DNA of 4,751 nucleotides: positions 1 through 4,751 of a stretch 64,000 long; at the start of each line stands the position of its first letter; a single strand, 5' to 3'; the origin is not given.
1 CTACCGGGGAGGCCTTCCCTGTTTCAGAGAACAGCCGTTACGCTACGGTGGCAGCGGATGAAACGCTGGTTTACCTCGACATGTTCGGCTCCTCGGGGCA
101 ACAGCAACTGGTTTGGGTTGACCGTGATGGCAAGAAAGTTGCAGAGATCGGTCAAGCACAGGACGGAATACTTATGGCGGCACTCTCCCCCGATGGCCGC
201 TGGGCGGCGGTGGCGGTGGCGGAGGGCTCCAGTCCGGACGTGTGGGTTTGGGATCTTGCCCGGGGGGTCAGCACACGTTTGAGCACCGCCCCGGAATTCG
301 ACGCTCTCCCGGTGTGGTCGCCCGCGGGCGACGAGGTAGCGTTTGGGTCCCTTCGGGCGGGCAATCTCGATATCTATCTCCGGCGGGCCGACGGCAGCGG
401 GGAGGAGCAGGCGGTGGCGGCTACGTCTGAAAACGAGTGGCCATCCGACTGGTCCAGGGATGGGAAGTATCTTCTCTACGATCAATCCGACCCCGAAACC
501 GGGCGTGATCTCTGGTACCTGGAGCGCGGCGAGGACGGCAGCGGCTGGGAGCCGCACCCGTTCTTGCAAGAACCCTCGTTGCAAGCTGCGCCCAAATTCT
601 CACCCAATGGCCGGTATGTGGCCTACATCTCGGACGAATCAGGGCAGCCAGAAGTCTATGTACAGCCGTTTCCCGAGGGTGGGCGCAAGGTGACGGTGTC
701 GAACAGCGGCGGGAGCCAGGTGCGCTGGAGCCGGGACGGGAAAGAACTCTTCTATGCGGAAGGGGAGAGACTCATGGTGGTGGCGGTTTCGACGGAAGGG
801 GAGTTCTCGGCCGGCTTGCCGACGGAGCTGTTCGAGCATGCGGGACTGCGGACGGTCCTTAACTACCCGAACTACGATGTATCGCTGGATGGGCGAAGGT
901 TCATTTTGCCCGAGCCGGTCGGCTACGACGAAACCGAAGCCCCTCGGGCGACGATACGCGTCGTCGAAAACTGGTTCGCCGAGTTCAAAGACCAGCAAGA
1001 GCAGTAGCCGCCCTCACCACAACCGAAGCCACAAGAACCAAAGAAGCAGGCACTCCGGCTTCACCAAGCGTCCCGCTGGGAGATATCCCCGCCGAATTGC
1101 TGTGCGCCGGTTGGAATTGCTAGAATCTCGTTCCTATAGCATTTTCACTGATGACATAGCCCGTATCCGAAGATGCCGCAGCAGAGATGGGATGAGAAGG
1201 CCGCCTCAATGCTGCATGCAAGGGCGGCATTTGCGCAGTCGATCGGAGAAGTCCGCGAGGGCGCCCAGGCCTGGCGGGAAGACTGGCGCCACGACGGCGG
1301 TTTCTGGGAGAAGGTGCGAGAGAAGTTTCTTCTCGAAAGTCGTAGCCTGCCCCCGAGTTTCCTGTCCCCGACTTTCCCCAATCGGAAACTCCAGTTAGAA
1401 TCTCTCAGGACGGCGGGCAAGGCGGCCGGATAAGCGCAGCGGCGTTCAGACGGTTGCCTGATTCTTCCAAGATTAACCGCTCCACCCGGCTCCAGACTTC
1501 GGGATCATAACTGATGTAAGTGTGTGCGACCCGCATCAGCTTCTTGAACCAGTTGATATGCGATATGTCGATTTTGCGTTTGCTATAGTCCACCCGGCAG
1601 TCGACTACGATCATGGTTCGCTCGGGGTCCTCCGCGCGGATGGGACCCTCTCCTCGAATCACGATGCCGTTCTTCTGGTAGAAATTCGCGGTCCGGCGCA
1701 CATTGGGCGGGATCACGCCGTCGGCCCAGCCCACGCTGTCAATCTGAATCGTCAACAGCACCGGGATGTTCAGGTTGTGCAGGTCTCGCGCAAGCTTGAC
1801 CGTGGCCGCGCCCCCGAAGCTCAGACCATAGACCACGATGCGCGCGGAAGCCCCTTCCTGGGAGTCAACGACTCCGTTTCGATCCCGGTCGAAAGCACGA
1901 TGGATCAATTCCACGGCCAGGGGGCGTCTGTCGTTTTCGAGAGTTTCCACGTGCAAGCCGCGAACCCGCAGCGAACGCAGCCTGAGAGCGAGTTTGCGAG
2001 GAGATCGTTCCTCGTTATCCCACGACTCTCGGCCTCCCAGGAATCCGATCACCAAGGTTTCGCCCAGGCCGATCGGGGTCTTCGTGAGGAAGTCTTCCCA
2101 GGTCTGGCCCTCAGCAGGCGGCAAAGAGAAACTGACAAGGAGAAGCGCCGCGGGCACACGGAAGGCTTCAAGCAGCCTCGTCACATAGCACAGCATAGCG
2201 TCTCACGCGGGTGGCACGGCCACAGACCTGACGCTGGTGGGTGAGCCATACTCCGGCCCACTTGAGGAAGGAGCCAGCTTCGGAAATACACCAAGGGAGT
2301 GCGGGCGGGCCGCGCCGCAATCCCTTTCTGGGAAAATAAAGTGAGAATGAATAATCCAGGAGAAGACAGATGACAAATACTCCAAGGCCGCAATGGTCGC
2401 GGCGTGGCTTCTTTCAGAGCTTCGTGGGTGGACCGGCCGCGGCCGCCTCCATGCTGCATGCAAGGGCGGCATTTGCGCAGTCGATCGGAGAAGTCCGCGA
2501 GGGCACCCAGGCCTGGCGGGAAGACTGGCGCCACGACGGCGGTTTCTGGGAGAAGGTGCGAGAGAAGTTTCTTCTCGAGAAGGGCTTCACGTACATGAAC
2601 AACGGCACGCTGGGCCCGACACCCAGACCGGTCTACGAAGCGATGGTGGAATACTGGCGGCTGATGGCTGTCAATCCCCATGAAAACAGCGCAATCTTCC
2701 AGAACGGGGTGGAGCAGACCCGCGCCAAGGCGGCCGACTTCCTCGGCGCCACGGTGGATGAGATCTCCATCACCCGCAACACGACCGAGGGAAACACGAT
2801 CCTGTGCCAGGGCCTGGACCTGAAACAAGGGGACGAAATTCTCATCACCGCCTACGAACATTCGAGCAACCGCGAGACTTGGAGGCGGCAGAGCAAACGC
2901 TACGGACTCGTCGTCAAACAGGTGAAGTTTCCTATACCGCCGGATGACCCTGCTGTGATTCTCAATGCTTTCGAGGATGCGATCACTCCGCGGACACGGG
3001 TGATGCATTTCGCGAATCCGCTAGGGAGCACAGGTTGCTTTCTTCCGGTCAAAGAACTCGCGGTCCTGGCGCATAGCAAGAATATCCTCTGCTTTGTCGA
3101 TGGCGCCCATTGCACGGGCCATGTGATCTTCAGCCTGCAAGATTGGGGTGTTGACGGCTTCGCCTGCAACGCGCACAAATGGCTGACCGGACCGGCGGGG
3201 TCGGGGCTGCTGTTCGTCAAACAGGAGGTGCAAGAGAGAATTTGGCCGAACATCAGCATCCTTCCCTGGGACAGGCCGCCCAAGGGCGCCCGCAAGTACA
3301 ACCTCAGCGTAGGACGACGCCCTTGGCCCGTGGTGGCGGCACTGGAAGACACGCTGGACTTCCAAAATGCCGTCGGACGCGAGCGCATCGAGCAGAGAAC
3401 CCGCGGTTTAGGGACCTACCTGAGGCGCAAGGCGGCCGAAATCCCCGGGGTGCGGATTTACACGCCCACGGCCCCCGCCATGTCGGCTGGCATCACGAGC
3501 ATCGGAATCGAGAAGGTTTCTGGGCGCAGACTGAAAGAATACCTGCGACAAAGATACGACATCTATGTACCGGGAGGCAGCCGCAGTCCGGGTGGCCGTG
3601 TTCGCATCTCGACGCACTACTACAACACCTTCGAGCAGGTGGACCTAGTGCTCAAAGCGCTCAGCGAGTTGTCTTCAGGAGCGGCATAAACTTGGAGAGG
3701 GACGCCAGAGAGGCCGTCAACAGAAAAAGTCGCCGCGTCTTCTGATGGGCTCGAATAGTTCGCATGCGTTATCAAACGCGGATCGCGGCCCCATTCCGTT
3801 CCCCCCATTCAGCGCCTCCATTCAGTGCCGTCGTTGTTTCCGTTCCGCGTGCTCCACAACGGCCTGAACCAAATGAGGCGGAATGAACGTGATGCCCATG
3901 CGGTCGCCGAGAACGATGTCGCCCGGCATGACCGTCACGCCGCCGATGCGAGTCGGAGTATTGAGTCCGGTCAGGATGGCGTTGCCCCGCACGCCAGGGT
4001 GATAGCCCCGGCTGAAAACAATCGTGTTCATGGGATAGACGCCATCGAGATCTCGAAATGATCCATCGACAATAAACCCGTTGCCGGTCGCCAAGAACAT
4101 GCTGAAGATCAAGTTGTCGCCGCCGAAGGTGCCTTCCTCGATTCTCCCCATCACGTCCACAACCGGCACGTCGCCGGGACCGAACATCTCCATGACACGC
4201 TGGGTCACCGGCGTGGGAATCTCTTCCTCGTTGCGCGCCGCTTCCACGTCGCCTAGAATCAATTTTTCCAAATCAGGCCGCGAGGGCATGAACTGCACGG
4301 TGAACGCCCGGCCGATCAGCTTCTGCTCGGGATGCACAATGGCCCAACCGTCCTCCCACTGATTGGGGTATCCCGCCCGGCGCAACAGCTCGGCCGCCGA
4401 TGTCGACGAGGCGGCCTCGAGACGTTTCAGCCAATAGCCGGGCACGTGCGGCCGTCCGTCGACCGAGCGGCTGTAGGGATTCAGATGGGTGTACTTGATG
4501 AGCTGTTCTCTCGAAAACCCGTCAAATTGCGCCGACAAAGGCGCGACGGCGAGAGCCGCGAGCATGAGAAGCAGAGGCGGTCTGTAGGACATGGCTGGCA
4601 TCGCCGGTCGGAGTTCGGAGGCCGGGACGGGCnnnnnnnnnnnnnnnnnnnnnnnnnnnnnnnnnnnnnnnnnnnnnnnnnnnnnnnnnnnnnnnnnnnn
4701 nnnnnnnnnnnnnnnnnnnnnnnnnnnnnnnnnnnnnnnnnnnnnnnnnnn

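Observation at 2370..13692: Cluster of cofactor-dependent 'cytoplasmic-type' enzymes that all carry Tat or Sec export signals (continues at 29.4-34.8 kb)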

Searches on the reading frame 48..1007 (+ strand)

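Call 5: search_protein_families(library=pfam, proteins=[window:48-1007:+])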
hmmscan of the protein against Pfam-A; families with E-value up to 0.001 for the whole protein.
window:48-1007:+ (319 aa): 5 families
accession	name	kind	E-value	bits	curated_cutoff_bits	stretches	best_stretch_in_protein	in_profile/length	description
PF07676.18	PD40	-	7.1e-14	51.8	20.9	1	179-205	11-38/38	WD40-like Beta Propeller Repeat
PF00930.27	DPPIV_N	-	3e-08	33.2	22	0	64-126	24-81/354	Dipeptidyl peptidase IV (DPP IV) N-terminal region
PF02897.21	Peptidase_S9_N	-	4.1e-06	26.2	24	0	183-237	130-187/414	Prolyl oligopeptidase, N-terminal beta-propeller domain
PF25174.1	Beta-prop_THOC3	-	0.00015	21.3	305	0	27-193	33-188/272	THOC3 beta-propeller domain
PF23414.1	Beta-prop_EML_2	-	0.00036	20.4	90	0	18-149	19-146/266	Echinoderm microtubule-associated protein second beta-propeller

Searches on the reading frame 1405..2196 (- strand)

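Call 4: search_protein_families(library=pfam, proteins=[window:1405-2196:-])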
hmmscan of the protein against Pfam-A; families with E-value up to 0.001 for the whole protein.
window:1405-2196:- (263 aa): 0 families

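Call 6: search_protein_families(library=ncbifam, max_evalue=0.01, proteins=[window:1405-2196:-])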
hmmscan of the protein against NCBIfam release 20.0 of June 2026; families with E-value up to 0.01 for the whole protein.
window:1405-2196:- (263 aa): 0 families

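Call 70: search_protein_families(library=pfam, max_evalue=1, proteins=[window:1405-2196:-])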
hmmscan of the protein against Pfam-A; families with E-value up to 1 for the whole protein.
window:1405-2196:- (263 aa): 2 families
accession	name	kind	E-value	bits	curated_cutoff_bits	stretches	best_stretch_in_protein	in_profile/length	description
PF25578.1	EF-hand_STIM1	-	0.02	15.4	32.2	1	94-115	22-43/80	Stromal interaction molecule 1-like, EF-hand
PF00036.39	EF-hand_1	-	0.17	12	25.4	1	100-114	7-21/29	EF hand domain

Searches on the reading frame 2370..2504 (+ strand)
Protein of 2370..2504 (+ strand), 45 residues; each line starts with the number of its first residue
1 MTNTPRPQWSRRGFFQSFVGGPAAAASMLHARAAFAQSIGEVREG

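Call 78: search_protein_families(library=ncbifam, max_evalue=10, proteins=[window:2370-2504:+])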
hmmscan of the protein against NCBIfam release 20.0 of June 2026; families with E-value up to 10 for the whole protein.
seq(45 aa): 0 families

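Call 79: search_protein_families(library=pfam, max_evalue=10, proteins=[window:2370-2504:+])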
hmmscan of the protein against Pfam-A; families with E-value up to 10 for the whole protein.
seq(45 aa): 0 families

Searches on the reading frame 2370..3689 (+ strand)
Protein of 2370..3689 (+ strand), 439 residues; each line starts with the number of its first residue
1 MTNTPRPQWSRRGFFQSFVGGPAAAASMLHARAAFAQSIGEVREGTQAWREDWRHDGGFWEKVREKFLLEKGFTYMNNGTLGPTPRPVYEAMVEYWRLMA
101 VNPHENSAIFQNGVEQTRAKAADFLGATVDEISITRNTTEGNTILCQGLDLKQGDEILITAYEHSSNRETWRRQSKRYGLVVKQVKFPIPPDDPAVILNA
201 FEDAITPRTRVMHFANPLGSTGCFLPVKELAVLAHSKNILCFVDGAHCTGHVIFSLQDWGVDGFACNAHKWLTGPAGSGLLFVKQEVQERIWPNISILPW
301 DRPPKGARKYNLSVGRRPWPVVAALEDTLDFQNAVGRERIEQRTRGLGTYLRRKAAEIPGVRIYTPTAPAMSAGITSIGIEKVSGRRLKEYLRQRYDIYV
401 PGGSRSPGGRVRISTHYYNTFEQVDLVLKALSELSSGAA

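Call 4: search_protein_families(library=pfam, proteins=[window:2370-3689:+])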
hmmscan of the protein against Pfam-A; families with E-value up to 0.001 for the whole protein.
window:2370-3689:+ (439 aa): 4 families
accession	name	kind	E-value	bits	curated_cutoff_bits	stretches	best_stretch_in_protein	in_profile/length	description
PF00266.25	Aminotran_5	-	1.6e-51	175.9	21.5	1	82-426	9-370/371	Aminotransferase class-V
PF00155.27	Aminotran_1_2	-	9.5e-10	38.6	19.7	1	111-249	41-190/361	Aminotransferase class I and II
PF01053.26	Cys_Met_Meta_PP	-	1.7e-05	24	27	1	151-275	88-203/381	Cys/Met metabolism PLP-dependent enzyme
PF01041.23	DegT_DnrJ_EryC1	-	0.0003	20.6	19.8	1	118-250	30-151/360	DegT/DnrJ/EryC1/StrS aminotransferase family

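Call 6: search_protein_families(library=ncbifam, max_evalue=0.01, proteins=[window:2370-3689:+])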
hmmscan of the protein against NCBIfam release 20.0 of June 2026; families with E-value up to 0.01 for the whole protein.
window:2370-3689:+ (439 aa): 35 families (the best 25 are shown)
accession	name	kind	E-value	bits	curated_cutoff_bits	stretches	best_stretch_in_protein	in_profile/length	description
NF051467.1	peri_mod_PvdN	equivalog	1.5e-40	139.2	650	1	54-432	34-422/425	pyoverdine-tailoring periplasmic protein PvdN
TIGR01979.1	sufS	subfamily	4.9e-39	134.3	475.1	1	70-433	16-397/403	SufS family cysteine desulfurase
TIGR01976.1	am_tr_V_VC1184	hypoth_equivalog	1.1e-31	110.5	352.35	1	62-431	5-401/401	cysteine desulfurase-like protein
TIGR01977.1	am_tr_V_EF2568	hypoth_equivalog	5.1e-29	101.5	377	1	75-434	2-376/376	cysteine desulfurase family protein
NF041166.1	f2_encap_cargo1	exception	8.3e-28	97.8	800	1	83-291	256-468/623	family 2A encapsulin nanocompartment cargo protein cysteine desulfurase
TIGR03392.1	FeS_syn_CsdA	equivalog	2.9e-23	82.7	493.6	1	64-366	7-320/398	cysteine desulfurase CsdA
NF008126.0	PRK10874.1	equivalog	3.2e-23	82.5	607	1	69-365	16-322/401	cysteine desulfurase CsdA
NF006791.0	PRK09295.1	equivalog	8.4e-22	77.8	661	1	104-368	59-330/406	cysteine desulfurase SufS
TIGR03402.1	FeS_nifS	equivalog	7.6e-21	74.3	530.75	1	75-288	2-215/379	cysteine desulfurase NifS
NF010611.0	PRK14012.1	equivalog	1.5e-17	63.6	548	1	75-295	8-232/406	IscS subfamily cysteine desulfurase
NF040779.1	Sec_lyase_SclA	exception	3.7e-17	62.3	525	1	114-434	45-376/378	selenocysteine lyase SclA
TIGR03235.1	DNA_S_dndA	equivalog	6.4e-17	61.9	480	1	99-291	29-220/353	cysteine desulfurase DndA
TIGR02006.1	IscS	equivalog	9.5e-17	61.1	643.2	1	75-292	6-225/402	IscS subfamily cysteine desulfurase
NF002806.0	PRK02948.1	subfamily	2.1e-12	46.8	304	1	114-294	45-224/381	IscS subfamily cysteine desulfurase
TIGR04343.1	egtE_PLP_lyase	equivalog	7.7e-12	44.7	400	1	115-367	57-299/370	ergothioneine biosynthesis PLP-dependent enzyme EgtE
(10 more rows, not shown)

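Call 58: find_homologous_proteins(query=window:2370-3689:+, max_evalue=1e-10)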
Query window:2370-3689:+ (439 aa): 916 proteins with E <= 1e-10 among 8000 candidates; the best 120 are listed.
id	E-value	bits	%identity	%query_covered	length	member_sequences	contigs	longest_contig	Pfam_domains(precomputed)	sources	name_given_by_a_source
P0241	7.7e-297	1002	98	100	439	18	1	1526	PF00155.28,PF00266.26,PF01053.27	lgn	-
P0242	1.6e-266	902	87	100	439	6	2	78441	PF00155.28,PF00266.26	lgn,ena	-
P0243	3.3e-262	888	83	100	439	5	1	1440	PF00155.28,PF00266.26,PF01041.24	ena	-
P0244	3.8e-238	809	78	100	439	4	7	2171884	PF00155.28,PF00266.26,PF01041.24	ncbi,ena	-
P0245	1.2e-235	801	78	100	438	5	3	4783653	PF00155.28,PF00266.26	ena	-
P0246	1.3e-233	794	77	100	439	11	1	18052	PF00155.28,PF00266.26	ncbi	-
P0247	4.2e-233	792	77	100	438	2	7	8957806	PF00155.28,PF00266.26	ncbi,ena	-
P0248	3.8e-216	736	73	98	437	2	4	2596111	PF00155.28,PF00266.26,PF01041.24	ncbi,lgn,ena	-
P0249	1.2e-212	725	73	98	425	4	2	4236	PF00155.28,PF00266.26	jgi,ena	-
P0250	1.5e-211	721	73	99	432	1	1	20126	PF00155.28,PF00266.26,PF01041.24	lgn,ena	-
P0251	3.5e-211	720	72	100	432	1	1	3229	PF00155.28,PF00266.26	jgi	jgi:isopenicillin-N epimerase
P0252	1.4e-210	718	71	98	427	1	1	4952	PF00155.28,PF00266.26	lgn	-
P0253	2.2e-210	717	72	98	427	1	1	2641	PF00155.28,PF00266.26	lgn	-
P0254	4.1e-210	716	70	97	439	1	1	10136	PF00155.28,PF00266.26,PF01041.24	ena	-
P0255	3.5e-206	703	71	100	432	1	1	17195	PF00155.28,PF00266.26,PF01041.24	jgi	jgi:selenocysteine lyase/cysteine desulfurase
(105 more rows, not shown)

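Call 64: find_encoding_contigs(protein=P0247, flank=10000, max_places=1)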
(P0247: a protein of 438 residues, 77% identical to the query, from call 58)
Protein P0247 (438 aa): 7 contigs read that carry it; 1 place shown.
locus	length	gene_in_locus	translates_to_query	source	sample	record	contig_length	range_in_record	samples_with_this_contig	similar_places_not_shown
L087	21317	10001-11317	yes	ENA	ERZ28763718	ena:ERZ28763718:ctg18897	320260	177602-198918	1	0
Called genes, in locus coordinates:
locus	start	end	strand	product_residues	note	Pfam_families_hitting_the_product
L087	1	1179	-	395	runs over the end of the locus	PF07592:DDE_Tnp_ISAZ013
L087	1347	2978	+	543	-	PF01642:MM_CoA_mutase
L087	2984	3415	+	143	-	PF02310:B12-binding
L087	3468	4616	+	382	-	PF02687:FtsX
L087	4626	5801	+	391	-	PF12704:MacB_PCD, PF02687:FtsX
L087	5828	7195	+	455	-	PF25990:Beta-barrel_YknX (faint), PF25917:BSH_RND (weak), PF25973:BSH_CzcB (weak), PF25881:HH_YBHG, PF25876:HH_MFP_RND, PF25893:HH_CzcB (weak), PF25954:Beta-barrel_RND_2, PF25989:YknX_C (weak)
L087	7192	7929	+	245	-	PF00005:ABC_tran, PF13304:AAA_21 (faint)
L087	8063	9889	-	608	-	PF02129:Peptidase_S15, PF00561:Abhydrolase_1 (weak), PF08530:PepX_C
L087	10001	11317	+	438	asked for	PF00155:Aminotran_1_2, PF00266:Aminotran_5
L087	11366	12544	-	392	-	PF00890:FAD_binding_2 (faint), PF01266:DAO, PF07992:Pyr_redox_2 (faint), PF12831:FAD_oxidored (weak)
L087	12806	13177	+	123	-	-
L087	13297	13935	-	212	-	PF00912:Transgly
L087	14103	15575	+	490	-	PF00474:SSF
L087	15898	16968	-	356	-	PF12006:DUF3500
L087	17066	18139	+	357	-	-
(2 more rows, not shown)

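Call 65: find_encoding_contigs(protein=P0248, flank=10000, max_places=1)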
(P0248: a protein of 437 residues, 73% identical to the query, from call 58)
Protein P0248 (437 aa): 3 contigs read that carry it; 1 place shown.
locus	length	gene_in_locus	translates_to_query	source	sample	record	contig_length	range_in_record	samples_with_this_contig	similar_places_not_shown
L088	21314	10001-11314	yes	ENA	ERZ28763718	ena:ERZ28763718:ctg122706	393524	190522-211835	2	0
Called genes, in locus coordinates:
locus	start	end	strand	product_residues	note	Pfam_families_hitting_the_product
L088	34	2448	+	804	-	PF07583:PSCyt2, PF07587:PSD1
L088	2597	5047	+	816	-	PF04151:PPC (weak)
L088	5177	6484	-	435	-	PF07394:DUF1501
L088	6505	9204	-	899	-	PF07583:PSCyt2, PF07587:PSD1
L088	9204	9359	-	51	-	-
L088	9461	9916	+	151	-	PF00903:Glyoxalase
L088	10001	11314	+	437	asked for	PF00155:Aminotran_1_2, PF00266:Aminotran_5, PF01041:DegT_DnrJ_EryC1 (weak)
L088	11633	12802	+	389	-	PF14294:DUF4372, PF01609:DDE_Tnp_1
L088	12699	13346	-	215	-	-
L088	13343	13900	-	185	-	PF04542:Sigma70_r2 (weak), PF08281:Sigma70_r4_2, PF04545:Sigma70_r4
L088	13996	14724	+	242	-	PF19583:ODP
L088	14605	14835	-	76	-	-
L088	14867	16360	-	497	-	PF07364:DUF1485, PF07171:MlrC_C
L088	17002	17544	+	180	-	PF05163:DinB, PF07609:DUF1572, PF04978:MST, PF12867:DinB_2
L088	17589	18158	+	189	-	PF12802:MarR_2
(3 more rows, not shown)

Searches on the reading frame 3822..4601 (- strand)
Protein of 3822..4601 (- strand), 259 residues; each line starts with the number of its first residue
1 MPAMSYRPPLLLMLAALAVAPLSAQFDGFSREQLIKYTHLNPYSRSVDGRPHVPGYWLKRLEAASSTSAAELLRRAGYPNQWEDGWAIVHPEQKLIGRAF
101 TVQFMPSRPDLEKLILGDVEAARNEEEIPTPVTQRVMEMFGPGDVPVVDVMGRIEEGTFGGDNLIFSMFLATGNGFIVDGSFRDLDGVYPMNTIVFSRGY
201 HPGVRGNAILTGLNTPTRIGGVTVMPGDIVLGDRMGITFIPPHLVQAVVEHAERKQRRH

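Call 4: search_protein_families(library=pfam, proteins=[window:3822-4601:-])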
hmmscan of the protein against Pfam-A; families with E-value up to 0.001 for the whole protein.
window:3822-4601:- (259 aa): 1 family
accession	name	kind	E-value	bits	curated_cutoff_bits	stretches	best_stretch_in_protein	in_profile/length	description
PF03737.21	RraA-like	-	4.3e-21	76.2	24.5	1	84-237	19-150/152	Aldolase/RraA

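Call 6: search_protein_families(library=ncbifam, max_evalue=0.01, proteins=[window:3822-4601:-])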
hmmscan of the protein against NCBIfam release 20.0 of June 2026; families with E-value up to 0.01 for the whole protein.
window:3822-4601:- (259 aa): 9 families
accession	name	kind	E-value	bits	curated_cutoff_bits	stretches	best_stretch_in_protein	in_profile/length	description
NF006093.0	PRK08245.1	subfamily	9.4e-33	113.6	208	1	58-257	11-202/240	hypothetical protein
NF009399.0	PRK12764.1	equivalog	2e-24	86.5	444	1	60-257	275-461/501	fumarylacetoacetate hydrolase family protein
NF004850.0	PRK06201.1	subfamily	1.4e-17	64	231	1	134-257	72-194/222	hypothetical protein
TIGR02798.1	ligK_PcmE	equivalog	2.3e-13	50.3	304.5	1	136-256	69-188/222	4-carboxy-4-hydroxy-2-oxoadipate aldolase/oxaloacetate decarboxylase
NF006731.0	PRK09262.1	equivalog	3.1e-13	49.8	179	1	137-257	76-195/229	4-carboxy-4-hydroxy-2-oxoadipate aldolase/oxaloacetate decarboxylase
NF005442.0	PRK07028.1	equivalog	2.1e-09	36.5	593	1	139-248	286-393/430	bifunctional hexulose-6-phosphate synthase/ribonuclease regulator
TIGR01935.1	NOT-MenG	subfamily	2e-05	24.4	123.8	1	134-238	45-148/150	RraA family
NF009134.0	PRK12487.1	equivalog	0.00013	21.8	196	1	134-238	49-152/161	putative 4-hydroxy-4-methyl-2-oxoglutarate aldolase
NF006875.0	PRK09372.1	equivalog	0.00013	21.7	136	1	134-240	49-154/161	ribonuclease E activity regulator RraA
